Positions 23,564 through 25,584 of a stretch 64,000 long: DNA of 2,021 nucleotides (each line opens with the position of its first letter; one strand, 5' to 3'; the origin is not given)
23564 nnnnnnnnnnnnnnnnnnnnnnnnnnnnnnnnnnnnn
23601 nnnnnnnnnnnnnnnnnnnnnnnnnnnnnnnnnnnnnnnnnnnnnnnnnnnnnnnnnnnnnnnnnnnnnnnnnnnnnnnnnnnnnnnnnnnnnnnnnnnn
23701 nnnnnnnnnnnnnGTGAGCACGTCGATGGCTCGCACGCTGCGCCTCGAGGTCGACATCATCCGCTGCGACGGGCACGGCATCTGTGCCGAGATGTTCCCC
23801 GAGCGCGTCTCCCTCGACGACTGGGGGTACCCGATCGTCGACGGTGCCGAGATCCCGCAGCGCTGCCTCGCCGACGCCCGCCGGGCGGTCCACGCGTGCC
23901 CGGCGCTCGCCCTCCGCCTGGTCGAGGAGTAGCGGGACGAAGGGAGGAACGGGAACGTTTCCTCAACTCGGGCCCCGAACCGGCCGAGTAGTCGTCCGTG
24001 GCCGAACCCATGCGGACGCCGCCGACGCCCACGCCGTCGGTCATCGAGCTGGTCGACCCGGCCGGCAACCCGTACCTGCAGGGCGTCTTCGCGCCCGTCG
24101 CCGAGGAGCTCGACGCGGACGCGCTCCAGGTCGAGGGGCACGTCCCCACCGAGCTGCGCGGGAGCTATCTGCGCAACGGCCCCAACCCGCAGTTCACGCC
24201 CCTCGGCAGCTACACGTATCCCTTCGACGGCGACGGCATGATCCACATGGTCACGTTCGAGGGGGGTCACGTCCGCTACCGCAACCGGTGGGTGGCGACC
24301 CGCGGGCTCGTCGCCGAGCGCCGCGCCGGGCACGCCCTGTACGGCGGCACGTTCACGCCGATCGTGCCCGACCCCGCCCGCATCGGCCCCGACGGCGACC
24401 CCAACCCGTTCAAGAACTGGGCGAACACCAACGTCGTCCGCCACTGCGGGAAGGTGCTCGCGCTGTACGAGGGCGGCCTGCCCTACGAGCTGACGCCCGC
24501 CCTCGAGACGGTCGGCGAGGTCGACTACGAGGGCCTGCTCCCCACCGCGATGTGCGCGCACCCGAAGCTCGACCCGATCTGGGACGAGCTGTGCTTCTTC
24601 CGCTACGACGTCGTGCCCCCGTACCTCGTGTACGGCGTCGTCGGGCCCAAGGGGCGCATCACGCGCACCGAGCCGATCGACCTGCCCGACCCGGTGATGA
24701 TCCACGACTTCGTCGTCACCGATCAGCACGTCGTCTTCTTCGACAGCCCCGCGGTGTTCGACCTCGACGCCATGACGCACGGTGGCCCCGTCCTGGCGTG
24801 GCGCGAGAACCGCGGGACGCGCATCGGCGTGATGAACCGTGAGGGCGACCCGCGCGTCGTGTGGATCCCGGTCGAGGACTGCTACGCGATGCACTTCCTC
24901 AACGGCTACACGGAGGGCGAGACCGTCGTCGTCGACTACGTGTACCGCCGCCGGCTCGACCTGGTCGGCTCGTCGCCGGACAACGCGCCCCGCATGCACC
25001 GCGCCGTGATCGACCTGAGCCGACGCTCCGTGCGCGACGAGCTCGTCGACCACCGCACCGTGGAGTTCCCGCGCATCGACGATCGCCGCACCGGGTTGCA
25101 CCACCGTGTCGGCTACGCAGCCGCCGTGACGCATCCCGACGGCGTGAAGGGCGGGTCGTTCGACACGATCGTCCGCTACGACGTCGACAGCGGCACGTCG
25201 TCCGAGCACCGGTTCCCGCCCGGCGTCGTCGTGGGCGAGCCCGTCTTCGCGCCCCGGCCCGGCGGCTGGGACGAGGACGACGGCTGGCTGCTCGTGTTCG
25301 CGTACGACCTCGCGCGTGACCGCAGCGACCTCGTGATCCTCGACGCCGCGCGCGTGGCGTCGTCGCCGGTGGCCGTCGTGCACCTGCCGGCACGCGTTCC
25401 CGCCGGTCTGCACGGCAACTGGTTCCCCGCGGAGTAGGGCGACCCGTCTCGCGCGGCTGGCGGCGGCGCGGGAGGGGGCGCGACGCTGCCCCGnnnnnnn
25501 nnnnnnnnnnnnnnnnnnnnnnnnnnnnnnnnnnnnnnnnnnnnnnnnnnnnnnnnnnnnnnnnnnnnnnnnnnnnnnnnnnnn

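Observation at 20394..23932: Five translationally coupled genes: tethered poly-Ser protein ending in SGAS, ApbE, di-haem membrane protein, NuoF-like flavoprotein and ferredoxin, with no recognisable FMN-binding domain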

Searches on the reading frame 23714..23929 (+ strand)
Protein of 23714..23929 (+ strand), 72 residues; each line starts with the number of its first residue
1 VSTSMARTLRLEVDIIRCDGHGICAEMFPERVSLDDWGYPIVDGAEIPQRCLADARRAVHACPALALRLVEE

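Call 3: search_protein_families(library=pfam, proteins=[window:23714-23929:+], max_evalue=1)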
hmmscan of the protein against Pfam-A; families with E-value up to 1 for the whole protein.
window:23714-23929:+ (72 aa): 4 families
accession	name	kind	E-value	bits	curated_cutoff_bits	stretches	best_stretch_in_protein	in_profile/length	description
PF13459.11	Fer4_15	-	3.9e-11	43.9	22.4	1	12-68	2-65/66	4Fe-4S single cluster domain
PF13370.11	Fer4_13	-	0.012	16.8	24.5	1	13-66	1-55/58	4Fe-4S single cluster domain of Ferredoxin I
PF24453.1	DUF7569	-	0.024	15.1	27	1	3-30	16-43/70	Family of unknown function (DUF7569)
PF06902.16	Fer4_19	-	0.077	13.5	24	1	18-71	15-63/64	Divergent 4Fe-4S mono-cluster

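Call 4: search_protein_families(library=ncbifam, proteins=[window:23714-23929:+], max_evalue=1)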
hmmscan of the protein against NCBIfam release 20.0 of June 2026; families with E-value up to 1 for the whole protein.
window:23714-23929:+ (72 aa): 1 family
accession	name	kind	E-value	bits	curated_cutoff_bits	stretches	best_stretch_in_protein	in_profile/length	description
NF042987.1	OGOR_delta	exception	0.001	19.2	125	1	4-33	19-48/89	2-oxoglutarate ferredoxin oxidoreductase subunit delta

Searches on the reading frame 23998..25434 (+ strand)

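Call 3: search_protein_families(library=pfam, proteins=[window:23998-25434:+], max_evalue=1)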
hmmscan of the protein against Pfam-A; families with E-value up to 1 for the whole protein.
window:23998-25434:+ (479 aa): 2 families
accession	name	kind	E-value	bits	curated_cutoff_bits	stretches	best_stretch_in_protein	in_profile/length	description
PF03055.21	RPE65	-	3.4e-132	442.3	27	1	31-477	1-469/469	Retinal pigment epithelial membrane protein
PF19809.4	DUF6292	-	0.0018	19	27.1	0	424-461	46-83/88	Family of unknown function (DUF6292)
